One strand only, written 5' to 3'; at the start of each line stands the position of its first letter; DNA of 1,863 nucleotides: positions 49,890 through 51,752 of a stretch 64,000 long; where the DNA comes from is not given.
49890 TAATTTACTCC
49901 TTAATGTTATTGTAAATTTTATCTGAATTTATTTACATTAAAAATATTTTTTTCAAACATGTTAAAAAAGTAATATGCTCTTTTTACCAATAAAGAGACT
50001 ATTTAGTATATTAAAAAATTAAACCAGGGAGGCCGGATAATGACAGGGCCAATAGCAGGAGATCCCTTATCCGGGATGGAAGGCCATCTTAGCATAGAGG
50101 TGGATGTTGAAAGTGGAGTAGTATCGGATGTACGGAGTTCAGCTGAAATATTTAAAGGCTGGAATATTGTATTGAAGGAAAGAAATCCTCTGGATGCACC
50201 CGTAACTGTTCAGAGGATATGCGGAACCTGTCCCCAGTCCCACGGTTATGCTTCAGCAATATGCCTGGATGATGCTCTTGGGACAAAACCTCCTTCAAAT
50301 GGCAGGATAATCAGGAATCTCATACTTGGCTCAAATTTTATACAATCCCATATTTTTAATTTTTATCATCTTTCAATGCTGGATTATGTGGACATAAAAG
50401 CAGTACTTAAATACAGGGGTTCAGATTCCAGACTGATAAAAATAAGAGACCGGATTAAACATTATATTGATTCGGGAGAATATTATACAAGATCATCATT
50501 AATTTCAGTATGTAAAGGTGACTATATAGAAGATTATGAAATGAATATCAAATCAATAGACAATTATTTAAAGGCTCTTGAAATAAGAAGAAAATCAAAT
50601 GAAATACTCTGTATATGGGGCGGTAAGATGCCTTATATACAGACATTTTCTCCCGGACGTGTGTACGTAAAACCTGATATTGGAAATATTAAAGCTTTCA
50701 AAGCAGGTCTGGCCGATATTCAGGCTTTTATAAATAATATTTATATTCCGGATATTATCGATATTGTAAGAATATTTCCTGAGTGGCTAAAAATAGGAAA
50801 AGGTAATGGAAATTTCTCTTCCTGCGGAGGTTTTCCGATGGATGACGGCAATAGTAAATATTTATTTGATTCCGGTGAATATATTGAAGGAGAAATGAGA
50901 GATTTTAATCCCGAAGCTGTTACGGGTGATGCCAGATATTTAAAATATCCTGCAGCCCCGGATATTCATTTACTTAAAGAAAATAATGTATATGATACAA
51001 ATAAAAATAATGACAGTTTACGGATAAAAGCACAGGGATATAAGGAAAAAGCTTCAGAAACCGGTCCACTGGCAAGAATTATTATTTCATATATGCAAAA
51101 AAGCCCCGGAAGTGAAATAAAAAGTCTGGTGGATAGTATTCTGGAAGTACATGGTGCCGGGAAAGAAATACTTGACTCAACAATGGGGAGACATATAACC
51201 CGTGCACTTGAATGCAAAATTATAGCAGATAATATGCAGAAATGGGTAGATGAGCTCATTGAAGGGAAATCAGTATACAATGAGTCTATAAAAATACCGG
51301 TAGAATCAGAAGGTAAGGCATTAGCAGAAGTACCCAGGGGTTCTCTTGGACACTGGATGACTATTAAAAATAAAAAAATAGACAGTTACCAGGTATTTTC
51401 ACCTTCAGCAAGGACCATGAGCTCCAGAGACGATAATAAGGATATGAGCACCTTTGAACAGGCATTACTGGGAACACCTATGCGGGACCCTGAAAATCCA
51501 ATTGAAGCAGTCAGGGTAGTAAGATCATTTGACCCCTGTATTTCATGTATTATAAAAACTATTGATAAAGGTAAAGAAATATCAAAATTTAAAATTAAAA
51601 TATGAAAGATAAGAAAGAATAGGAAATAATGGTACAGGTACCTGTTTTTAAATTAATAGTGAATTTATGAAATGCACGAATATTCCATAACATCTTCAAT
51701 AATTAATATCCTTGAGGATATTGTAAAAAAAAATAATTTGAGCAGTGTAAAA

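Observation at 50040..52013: Stand-alone [NiFe]-hydrogenase large-subunit homolog with hypA, no small subunit, and a non-canonical C-terminal processing site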

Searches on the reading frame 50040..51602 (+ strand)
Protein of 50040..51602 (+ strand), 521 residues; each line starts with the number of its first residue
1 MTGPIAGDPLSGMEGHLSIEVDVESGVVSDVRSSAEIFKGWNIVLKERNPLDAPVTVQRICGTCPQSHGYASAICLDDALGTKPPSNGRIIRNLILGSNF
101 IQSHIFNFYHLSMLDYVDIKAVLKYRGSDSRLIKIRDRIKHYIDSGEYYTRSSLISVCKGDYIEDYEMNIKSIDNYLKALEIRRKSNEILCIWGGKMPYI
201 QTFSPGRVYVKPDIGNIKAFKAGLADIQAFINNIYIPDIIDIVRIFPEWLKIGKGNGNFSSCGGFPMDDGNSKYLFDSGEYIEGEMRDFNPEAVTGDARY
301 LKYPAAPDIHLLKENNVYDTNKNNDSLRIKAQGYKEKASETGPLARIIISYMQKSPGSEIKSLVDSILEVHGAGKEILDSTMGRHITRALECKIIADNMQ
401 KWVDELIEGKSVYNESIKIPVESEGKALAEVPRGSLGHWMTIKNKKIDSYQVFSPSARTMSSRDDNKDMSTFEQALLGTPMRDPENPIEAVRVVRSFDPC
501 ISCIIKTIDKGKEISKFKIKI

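Call 3: search_protein_families(library=pfam, proteins=[window:50040-51602:+], max_evalue=0.01)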
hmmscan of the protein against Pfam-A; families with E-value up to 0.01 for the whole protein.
window:50040-51602:+ (521 aa): 1 family
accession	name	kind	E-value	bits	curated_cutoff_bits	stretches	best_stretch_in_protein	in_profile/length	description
PF00374.24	NiFeSe_Hases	-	1.5e-113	380.9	25.8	1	40-504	2-506/508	Nickel-dependent hydrogenase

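Call 4: search_protein_families(library=ncbifam, proteins=[window:50040-51602:+], max_evalue=0.01)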
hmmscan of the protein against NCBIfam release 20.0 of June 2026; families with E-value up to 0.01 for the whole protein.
window:50040-51602:+ (521 aa): 10 families
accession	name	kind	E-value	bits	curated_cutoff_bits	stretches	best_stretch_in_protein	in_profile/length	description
NF033181.1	NiFeSe_hydrog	equivalog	8.7e-147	490.1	600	1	6-515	5-505/507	nickel-dependent hydrogenase large subunit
NF045518.1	H2_NiFeSe_large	exception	7e-121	404.4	780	1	5-509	4-483/485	NiFeSe hydrogenase large subunit HysA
NF007778.0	PRK10467.1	equivalog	2.4e-83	280.4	969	1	5-519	5-566/567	hydrogenase 2 large subunit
NF007550.0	PRK10170.1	equivalog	1.3e-63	215.4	1101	2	7-290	21-335/597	Ni/Fe-hydrogenase large subunit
TIGR03295.1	frhA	equivalog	1.2e-22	80.4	392.5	2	8-118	8-119/412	coenzyme F420 hydrogenase subunit alpha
NF040828.1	sulfhyd_ShyA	equivalog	2.3e-17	63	700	2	12-118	10-117/415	NAD(P)-dependent hydrogenase/sulfhydrogenase 2 subunit alpha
NF041785.2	VhuA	equivalog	2.1e-14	52.9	800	1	5-117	4-117/418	F420-non-reducing hydrogenase Vhu subunit A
NF040832.1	sulfhyd_HydA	equivalog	1.3e-11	44.3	880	2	383-506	303-422/426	NADPH-dependent hydrogenase/sulfhydrogenase 1 subunit alpha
NF004739.1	PRK06075.1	equivalog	0.00014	20.8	360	1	12-111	11-111/384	NADH-quinone oxidoreductase subunit D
NF041786.2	VhuU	equivalog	0.0035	17.1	70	1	493-518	14-38/45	F420-non-reducing hydrogenase selenoprotein subunit VhuU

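Call 6: find_homologous_proteins(query=window:50040-51602:+, max_evalue=1e-10)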
Query window:50040-51602:+ (521 aa): 1675 proteins with E <= 1e-10 among 8000 candidates; the best 120 are listed.
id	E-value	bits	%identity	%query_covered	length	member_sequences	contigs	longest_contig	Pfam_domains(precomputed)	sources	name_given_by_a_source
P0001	0.0e+0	1191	100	100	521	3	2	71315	PF00374.25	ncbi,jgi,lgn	jgi:Ni,Fe-hydrogenase I large subunit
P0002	1.8e-193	662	57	100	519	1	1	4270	PF00374.25,PF27537.1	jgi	-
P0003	3.1e-190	651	56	100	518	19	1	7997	PF00374.25,PF27537.1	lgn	-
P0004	1.4e-188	646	54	100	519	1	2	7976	PF00374.25,PF27537.1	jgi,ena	-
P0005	2.3e-188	645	55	100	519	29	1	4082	PF00374.25,PF27537.1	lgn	-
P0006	8.6e-187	640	55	98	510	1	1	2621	PF00374.25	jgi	jgi:Ni,Fe-hydrogenase I large subunit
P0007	9.6e-186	637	54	100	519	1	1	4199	PF00374.25,PF27537.1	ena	-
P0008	4.2e-183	628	53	100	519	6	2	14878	PF00374.25,PF27537.1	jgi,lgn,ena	-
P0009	3.6e-177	608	51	100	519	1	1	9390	PF00374.25,PF27537.1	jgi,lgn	-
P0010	1.2e-165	570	50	100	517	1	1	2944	PF00374.25,PF27537.1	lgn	-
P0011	5.1e-162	558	49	100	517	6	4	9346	PF00374.25,PF27537.1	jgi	jgi:Ni,Fe-hydrogenase I large subunit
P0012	1.4e-161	557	49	100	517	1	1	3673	PF00374.25,PF27537.1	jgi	jgi:ferredoxin hydrogenase large subunit/hydrogenase large subunit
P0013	9.8e-160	551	48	100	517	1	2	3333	PF00374.25,PF27537.1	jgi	jgi:Ni,Fe-hydrogenase I large subunit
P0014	3.5e-159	549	48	100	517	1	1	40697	PF00374.25,PF27537.1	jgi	jgi:Ni,Fe-hydrogenase I large subunit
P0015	3.6e-159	549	49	99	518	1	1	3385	PF00374.25,PF27537.1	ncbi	-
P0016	4.2e-159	549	48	100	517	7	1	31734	PF00374.25,PF27537.1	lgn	-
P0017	2.9e-158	546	49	100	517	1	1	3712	PF00374.25,PF27537.1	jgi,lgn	-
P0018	4.3e-158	545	48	100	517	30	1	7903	PF00374.25,PF27537.1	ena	-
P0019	5.8e-156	538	47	98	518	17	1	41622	PF00374.25,PF27537.1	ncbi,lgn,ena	-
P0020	2.0e-155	537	48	98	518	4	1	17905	PF00374.25,PF27537.1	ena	-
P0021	9.5e-154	531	49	100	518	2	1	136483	PF00374.25,PF27537.1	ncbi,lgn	-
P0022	3.5e-153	529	49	99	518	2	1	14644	PF00374.25,PF27537.1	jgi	jgi:Ni,Fe-hydrogenase I large subunit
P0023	4.5e-153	529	47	99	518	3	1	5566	PF00374.25,PF27537.1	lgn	-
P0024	1.0e-152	528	48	100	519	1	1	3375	PF00374.25,PF27537.1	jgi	-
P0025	6.2e-152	525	47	99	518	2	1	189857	PF00374.25,PF27537.1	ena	-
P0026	2.4e-151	523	47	98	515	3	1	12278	PF00374.25,PF27537.1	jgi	-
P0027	3.3e-151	523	46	100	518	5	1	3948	PF00374.25,PF27537.1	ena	-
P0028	4.0e-151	522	47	99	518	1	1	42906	PF00374.25,PF27537.1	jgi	jgi:Ni,Fe-hydrogenase I large subunit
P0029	5.1e-151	522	47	99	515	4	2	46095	PF00374.25,PF27537.1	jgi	-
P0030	8.7e-151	521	47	98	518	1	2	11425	PF00374.25,PF27537.1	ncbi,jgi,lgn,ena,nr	ncbi:nickel-dependent hydrogenase large subunit [candidate division KSB1 bacterium]|nr:MAG: nickel-d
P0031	1.2e-150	521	47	99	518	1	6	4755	PF00374.25,PF27537.1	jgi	jgi:hydrogenase large subunit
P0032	8.8e-150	518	48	100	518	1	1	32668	PF00374.25,PF27537.1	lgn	-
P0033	1.1e-149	518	48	100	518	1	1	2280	PF00374.25,PF27537.1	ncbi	-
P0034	2.4e-149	516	46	99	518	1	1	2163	PF00374.25,PF27537.1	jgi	jgi:hydrogenase large subunit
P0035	4.5e-149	516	46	100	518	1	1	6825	PF00374.25,PF27537.1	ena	-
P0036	4.9e-149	515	45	100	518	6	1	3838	PF00374.25,PF27537.1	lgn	-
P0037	5.4e-149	515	46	99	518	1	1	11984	PF00374.25,PF27537.1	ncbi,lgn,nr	ncbi:MAG: nickel-dependent hydrogenase large subunit [Actinobacteria bacterium]|nr:nickel-dependent 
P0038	4.6e-148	512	46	98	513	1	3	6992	PF00374.25,PF27537.1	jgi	-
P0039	4.7e-148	512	44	100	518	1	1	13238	PF00374.25,PF27537.1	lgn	-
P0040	9.1e-148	511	45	100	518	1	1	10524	PF00374.25,PF27537.1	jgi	jgi:hydrogenase large subunit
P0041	1.0e-147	511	48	100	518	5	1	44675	PF00374.25,PF27537.1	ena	-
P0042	2.3e-147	510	46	98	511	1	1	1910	PF00374.25,PF27537.1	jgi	jgi:Ni,Fe-hydrogenase I large subunit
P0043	2.5e-147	510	47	98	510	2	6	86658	PF00374.25,PF27537.1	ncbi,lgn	-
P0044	4.4e-147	509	45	100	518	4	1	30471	PF00374.25,PF27537.1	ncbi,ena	-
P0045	6.0e-147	509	48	100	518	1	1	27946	PF00374.25,PF27537.1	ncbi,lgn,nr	ncbi:MAG: nickel-dependent hydrogenase large subunit [Actinomycetota bacterium]|nr:nickel-dependent 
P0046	1.1e-146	508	45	98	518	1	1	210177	PF00374.25,PF27537.1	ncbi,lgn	-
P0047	1.6e-146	507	45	100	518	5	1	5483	PF00374.25,PF27537.1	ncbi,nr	ncbi:MAG: nickel-dependent hydrogenase large subunit [candidate division Zixibacteria bacterium]|nr:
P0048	1.7e-146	507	44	100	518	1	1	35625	PF00374.25,PF27537.1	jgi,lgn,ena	-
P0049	4.0e-146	506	45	99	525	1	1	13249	PF00374.25,PF27537.1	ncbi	-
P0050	4.1e-146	506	46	98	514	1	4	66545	PF00374.25,PF27537.1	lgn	-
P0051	1.1e-145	504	44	100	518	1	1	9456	PF00374.25,PF27537.1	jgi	jgi:hydrogenase large subunit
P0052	1.8e-145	504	44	100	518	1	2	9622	PF00374.25,PF27537.1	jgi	jgi:hydrogenase large subunit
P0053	2.2e-145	503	44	99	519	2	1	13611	PF00374.25,PF27537.1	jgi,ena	-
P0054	6.7e-145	502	44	100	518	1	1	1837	PF00374.25,PF27537.1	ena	-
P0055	1.2e-144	501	44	98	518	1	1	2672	PF00374.25,PF27537.1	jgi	jgi:hydrogenase large subunit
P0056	9.1e-144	498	43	100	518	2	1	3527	PF00374.25,PF27537.1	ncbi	-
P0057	2.2e-143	497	46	98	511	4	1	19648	PF00374.25,PF27537.1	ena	-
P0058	4.1e-143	496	46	98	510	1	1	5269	PF00374.25,PF27537.1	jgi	-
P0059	6.2e-143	495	45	100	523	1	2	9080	PF00374.25,PF27537.1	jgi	jgi:Ni,Fe-hydrogenase I large subunit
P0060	7.9e-143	495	44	98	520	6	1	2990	PF00374.25,PF27537.1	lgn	-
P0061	1.2e-142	494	44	100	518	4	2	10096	PF00374.25,PF27537.1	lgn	-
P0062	3.3e-141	490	43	100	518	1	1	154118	PF00374.25,PF27537.1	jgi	jgi:Ni,Fe-hydrogenase I large subunit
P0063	1.2e-140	488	44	99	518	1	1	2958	PF00374.25,PF27537.1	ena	-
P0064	3.0e-140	486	43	99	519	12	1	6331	PF00374.25,PF27537.1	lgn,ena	-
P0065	6.9e-140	485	43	100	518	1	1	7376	PF00374.25,PF27537.1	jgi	jgi:Ni,Fe-hydrogenase I large subunit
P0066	1.6e-139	484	44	98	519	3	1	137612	PF00374.25,PF27537.1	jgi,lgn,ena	-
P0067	1.8e-139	484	44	100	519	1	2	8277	PF00374.25,PF27537.1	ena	-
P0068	2.4e-139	483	43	100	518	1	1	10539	PF00374.25,PF27537.1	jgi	jgi:hydrogenase large subunit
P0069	4.0e-139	483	43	100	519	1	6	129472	PF00374.25,PF27537.1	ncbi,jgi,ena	-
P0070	8.1e-139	482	43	100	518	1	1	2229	PF00374.25,PF27537.1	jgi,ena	-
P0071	1.0e-138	481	43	100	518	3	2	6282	PF00374.25,PF27537.1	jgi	jgi:Ni,Fe-hydrogenase I large subunit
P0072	3.3e-138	480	43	99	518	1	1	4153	PF00374.25,PF27537.1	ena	-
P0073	1.0e-137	478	43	99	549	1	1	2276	PF00374.25,PF27537.1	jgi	-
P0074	3.9e-137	476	44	98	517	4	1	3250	PF00374.25,PF27537.1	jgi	-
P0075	4.0e-137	476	43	98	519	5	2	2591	PF00374.25,PF27537.1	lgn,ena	-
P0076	6.3e-137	475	44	100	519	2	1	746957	PF00374.25,PF27537.1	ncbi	ncbi:MAG: nickel-dependent hydrogenase large subunit [Candidatus Zixiibacteriota bacterium]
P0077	1.3e-136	474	43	100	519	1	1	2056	PF00374.25,PF27537.1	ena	-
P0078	2.7e-136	473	44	99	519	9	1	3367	PF00374.25,PF27537.1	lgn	-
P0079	3.1e-136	473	43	100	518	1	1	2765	PF00374.25,PF27537.1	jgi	jgi:hydrogenase large subunit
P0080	3.2e-136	473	44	98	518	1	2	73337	PF00374.25,PF27537.1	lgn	-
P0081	6.4e-136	472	44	100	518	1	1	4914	PF00374.25,PF27537.1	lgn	-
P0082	1.5e-135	471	43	98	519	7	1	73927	PF00374.25,PF27537.1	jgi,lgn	jgi:Ni,Fe-hydrogenase I large subunit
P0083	2.8e-135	470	43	98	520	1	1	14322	PF00374.25,PF27537.1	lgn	-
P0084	1.8e-134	467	43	98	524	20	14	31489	PF00374.25,PF27537.1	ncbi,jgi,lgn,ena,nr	ncbi:MAG TPA: nickel-dependent hydrogenase large subunit [Spirochaetota bacterium]|jgi:ferredoxin hy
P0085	3.1e-134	467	44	97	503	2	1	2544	PF00374.25,PF27537.1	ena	-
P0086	6.3e-134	466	43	97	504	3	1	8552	PF00374.25,PF27537.1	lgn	-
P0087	6.7e-134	465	44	100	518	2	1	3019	PF00374.25,PF27537.1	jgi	jgi:hydrogenase large subunit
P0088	2.8e-132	460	43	100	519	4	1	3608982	PF00374.25,PF27537.1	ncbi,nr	ncbi:MAG: nickel-dependent hydrogenase large subunit [Candidatus Zixiibacteriota bacterium]|nr:MAG: 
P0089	3.7e-132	460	43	98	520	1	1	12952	PF00374.25,PF27537.1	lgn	-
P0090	4.9e-132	459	42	96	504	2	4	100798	PF00374.25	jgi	-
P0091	6.0e-132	459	43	98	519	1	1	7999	PF00374.25,PF27537.1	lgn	-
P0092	9.4e-132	458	41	98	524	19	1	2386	PF00374.25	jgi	jgi:ferredoxin hydrogenase large subunit/hydrogenase large subunit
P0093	1.3e-130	455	42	98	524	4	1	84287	PF00374.25,PF27537.1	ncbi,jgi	jgi:Ni,Fe-hydrogenase I large subunit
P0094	1.8e-130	454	44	97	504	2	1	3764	PF00374.25,PF27537.1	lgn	-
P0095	2.4e-130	454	42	100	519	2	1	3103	PF00374.25,PF27537.1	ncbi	-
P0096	4.3e-130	453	42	96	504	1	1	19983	PF00374.25,PF27537.1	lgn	-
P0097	7.1e-130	452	42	100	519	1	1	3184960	PF00374.25,PF27537.1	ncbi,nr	ncbi:MAG: nickel-dependent hydrogenase large subunit [Candidatus Zixiibacteriota bacterium]|nr:MAG: 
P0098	8.0e-130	452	43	96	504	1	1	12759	PF00374.25,PF27537.1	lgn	-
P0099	2.6e-129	450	42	98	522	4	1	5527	PF00374.25,PF27537.1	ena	-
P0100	3.2e-129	450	41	98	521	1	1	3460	PF00374.25,PF27537.1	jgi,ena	-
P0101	5.0e-129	449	42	96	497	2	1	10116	PF00374.25,PF27537.1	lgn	-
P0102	5.7e-129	449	42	100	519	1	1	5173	PF00374.25,PF27537.1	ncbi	-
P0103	8.1e-129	449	40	98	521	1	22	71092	PF00374.25,PF27537.1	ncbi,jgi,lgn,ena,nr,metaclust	ncbi:MAG TPA: nickel-dependent hydrogenase large subunit [Spirochaetota bacterium]|nr:nickel-depende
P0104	1.2e-128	448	40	99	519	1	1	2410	PF00374.25,PF27537.1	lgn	-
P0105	1.5e-128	448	40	98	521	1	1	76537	PF00374.25,PF27537.1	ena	-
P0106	1.6e-128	448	42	96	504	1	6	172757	PF00374.25,PF27537.1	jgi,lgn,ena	jgi:Ni,Fe-hydrogenase I large subunit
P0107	1.6e-128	448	42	98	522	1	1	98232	PF00374.25,PF27537.1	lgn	-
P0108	2.0e-128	447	42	96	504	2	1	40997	PF00374.25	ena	-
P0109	3.1e-128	447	43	96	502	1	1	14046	PF00374.25,PF27537.1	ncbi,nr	ncbi:MAG: nickel-dependent hydrogenase large subunit [Candidatus Magnetomorum sp.]|nr:nickel-depende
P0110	6.5e-128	446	41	98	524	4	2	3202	PF00374.25,PF27537.1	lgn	-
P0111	7.3e-128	446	40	98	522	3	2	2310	PF00374.25,PF27537.1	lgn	-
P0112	9.3e-128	445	42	98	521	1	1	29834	PF00374.25,PF27537.1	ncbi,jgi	-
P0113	1.4e-127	445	40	98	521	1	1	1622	PF00374.25,PF27537.1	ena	-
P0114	1.4e-127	445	42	97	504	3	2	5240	PF00374.25,PF27537.1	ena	-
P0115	1.4e-127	445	43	95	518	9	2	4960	PF00374.25,PF27537.1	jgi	jgi:Ni,Fe-hydrogenase I large subunit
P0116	1.7e-127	444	42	95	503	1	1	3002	PF00374.25,PF27537.1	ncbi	-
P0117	2.2e-127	444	41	100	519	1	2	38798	PF00374.25,PF27537.1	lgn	-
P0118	2.2e-127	444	41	98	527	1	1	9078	PF00374.25,PF27537.1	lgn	-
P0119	2.3e-127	444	43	96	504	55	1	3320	PF00374.25,PF27537.1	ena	-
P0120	4.8e-127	443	41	98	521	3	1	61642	PF00374.25,PF27537.1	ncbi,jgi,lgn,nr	ncbi:MAG: nickel-dependent hydrogenase large subunit [Spirochaetes bacterium]|jgi:Ni,Fe-hydrogenase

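Call 7: find_encoding_contigs(protein=window:50040-51602:+, flank=10000, max_places=6)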
Protein window:50040-51602:+ (521 aa): 3 contigs read that carry it; 3 places shown.
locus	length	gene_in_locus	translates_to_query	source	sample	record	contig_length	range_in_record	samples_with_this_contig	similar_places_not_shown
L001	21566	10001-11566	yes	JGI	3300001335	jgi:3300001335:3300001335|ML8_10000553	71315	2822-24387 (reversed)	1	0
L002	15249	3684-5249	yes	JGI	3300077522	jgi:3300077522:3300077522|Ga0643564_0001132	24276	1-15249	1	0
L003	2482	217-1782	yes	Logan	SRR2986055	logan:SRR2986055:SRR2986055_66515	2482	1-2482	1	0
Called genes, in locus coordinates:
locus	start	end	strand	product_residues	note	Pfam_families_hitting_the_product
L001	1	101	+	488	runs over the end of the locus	PF00206:Lyase_1, PF14698:ASL_C2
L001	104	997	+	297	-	-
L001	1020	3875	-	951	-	PF00912:Transgly, PF00905:Transpeptidase, PF03793:PASTA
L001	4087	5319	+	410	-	PF00579:tRNA-synt_1b, PF22421:SYY_C-terminal, PF01479:S4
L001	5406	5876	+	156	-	PF02001:DUF134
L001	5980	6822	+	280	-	PF23023:Anti-Pycsar_Apyc1, PF00753:Lactamase_B, PF12706:Lactamase_B_2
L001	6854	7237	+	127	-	PF02579:Nitro_FeMo-Co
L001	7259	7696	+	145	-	PF02001:DUF134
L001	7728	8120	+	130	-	PF02579:Nitro_FeMo-Co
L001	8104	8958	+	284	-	PF01656:CbiA, PF10609:ParA (faint), PF13614:AAA_31 (faint)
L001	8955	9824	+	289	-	PF01656:CbiA, PF10609:ParA (faint), PF13237:Fer4_10 (faint), PF12837:Fer4_6 (faint), PF14697:Fer4_21, PF12838:Fer4_7 (weak), PF13187:Fer4_9 (weak), PF00037:Fer4 (weak), +1 more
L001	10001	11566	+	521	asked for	PF00374:NiFeSe_Hases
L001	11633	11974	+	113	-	PF01155:HypA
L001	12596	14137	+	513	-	PF12072:RNase_Y_N, PF00013:KH_1 (faint), PF08668:HDOD (faint), PF01966:HD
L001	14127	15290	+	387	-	PF02518:HATPase_c (weak), PF13589:HATPase_c_3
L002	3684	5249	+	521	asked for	PF00374:NiFeSe_Hases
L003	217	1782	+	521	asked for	PF00374:NiFeSe_Hases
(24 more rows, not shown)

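Call 9: find_encoding_contigs(protein=P0008, flank=8000, max_places=2)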
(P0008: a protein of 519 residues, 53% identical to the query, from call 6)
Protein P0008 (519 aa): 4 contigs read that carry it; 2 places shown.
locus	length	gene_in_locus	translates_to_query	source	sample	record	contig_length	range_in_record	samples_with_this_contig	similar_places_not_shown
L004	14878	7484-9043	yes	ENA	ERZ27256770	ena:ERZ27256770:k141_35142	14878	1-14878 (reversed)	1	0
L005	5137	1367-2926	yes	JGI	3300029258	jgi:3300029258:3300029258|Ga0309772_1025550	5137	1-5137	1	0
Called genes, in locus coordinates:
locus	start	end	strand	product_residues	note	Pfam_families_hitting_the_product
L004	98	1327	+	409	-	PF00579:tRNA-synt_1b, PF22421:SYY_C-terminal, PF01479:S4 (weak)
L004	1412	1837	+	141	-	PF02001:DUF134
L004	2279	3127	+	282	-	PF00753:Lactamase_B, PF23023:Anti-Pycsar_Apyc1, PF12706:Lactamase_B_2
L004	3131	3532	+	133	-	PF02579:Nitro_FeMo-Co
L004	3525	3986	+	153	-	PF02001:DUF134, PF08281:Sigma70_r4_2 (weak), PF13551:HTH_29 (weak)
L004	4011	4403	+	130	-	PF02579:Nitro_FeMo-Co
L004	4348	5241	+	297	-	PF10609:ParA (weak), PF13614:AAA_31 (faint), PF01656:CbiA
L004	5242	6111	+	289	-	PF01656:CbiA, PF10609:ParA (faint), PF12838:Fer4_7 (faint), PF25160:LdpA_Fe-S-bd (faint), PF00037:Fer4 (weak), PF14697:Fer4_21, PF13187:Fer4_9 (weak), PF00037:Fer4 (weak), +3 more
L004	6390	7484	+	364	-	PF01058:Oxidored_q6, PF14720:NiFe_hyd_SSU_C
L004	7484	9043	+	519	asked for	PF27537:HoxH (weak), PF00374:NiFeSe_Hases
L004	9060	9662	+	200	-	PF01292:Ni_hydr_CYTB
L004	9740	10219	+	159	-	PF01750:HycI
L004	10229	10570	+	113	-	PF01155:HypA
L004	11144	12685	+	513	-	PF12072:RNase_Y_N, PF00013:KH_1 (faint), PF22891:KH_PNO1_2nd (faint), PF01966:HD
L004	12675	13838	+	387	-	PF02518:HATPase_c (weak), PF13589:HATPase_c_3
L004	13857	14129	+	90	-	PF04232:SpoVS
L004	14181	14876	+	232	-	?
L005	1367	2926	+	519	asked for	PF27537:HoxH (weak), PF00374:NiFeSe_Hases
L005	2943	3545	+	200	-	PF01292:Ni_hydr_CYTB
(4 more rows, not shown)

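Call 10: find_encoding_contigs(protein=P0009, flank=8000, max_places=2)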
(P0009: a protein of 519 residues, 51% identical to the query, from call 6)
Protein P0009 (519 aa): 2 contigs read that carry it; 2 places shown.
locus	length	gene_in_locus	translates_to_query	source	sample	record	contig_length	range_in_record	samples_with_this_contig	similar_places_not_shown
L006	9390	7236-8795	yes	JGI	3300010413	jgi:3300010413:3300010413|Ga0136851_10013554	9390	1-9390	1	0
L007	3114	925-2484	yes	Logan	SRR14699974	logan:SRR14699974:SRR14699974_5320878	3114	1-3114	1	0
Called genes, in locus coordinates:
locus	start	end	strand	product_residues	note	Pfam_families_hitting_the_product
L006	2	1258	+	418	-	?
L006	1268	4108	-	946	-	PF00912:Transgly, PF00905:Transpeptidase, PF03793:PASTA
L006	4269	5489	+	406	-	PF00579:tRNA-synt_1b, PF22421:SYY_C-terminal, PF01479:S4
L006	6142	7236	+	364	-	PF01058:Oxidored_q6, PF14720:NiFe_hyd_SSU_C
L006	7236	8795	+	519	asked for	PF27537:HoxH (weak), PF00374:NiFeSe_Hases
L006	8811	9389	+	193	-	?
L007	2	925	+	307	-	?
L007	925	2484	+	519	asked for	PF27537:HoxH (weak), PF00374:NiFeSe_Hases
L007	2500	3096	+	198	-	PF01292:Ni_hydr_CYTB, PF14358:DUF4405 (faint)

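Call 11: find_encoding_contigs(protein=P0021, flank=8000, max_places=2)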
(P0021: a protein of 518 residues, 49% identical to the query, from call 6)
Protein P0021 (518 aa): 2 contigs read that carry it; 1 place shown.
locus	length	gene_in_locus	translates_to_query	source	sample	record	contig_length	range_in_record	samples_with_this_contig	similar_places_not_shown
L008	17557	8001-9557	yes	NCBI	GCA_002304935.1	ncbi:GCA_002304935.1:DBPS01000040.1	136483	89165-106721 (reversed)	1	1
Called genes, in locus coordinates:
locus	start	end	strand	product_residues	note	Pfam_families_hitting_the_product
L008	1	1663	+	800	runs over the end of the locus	PF01136:Peptidase_U32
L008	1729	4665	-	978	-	PF00912:Transgly, PF00905:Transpeptidase, PF03793:PASTA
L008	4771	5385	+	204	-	-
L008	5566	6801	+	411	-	PF00579:tRNA-synt_1b, PF22421:SYY_C-terminal, PF01479:S4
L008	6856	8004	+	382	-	PF01058:Oxidored_q6, PF14720:NiFe_hyd_SSU_C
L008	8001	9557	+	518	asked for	PF27537:HoxH, PF00374:NiFeSe_Hases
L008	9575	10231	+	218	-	PF01292:Ni_hydr_CYTB, PF14358:DUF4405 (faint)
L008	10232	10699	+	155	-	PF01750:HycI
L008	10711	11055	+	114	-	PF01155:HypA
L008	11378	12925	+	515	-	PF12072:RNase_Y_N, PF26594:KH_NusA_2nd (faint), PF00013:KH_1 (faint), PF08668:HDOD (faint), PF01966:HD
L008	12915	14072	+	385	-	PF02518:HATPase_c (weak), PF13589:HATPase_c_3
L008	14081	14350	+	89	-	PF04232:SpoVS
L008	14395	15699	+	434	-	PF00919:UPF0004, PF04055:Radical_SAM, PF01938:TRAM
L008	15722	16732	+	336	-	PF01745:IPT (faint), PF01715:IPPT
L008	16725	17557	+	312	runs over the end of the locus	PF01678:DAP_epimerase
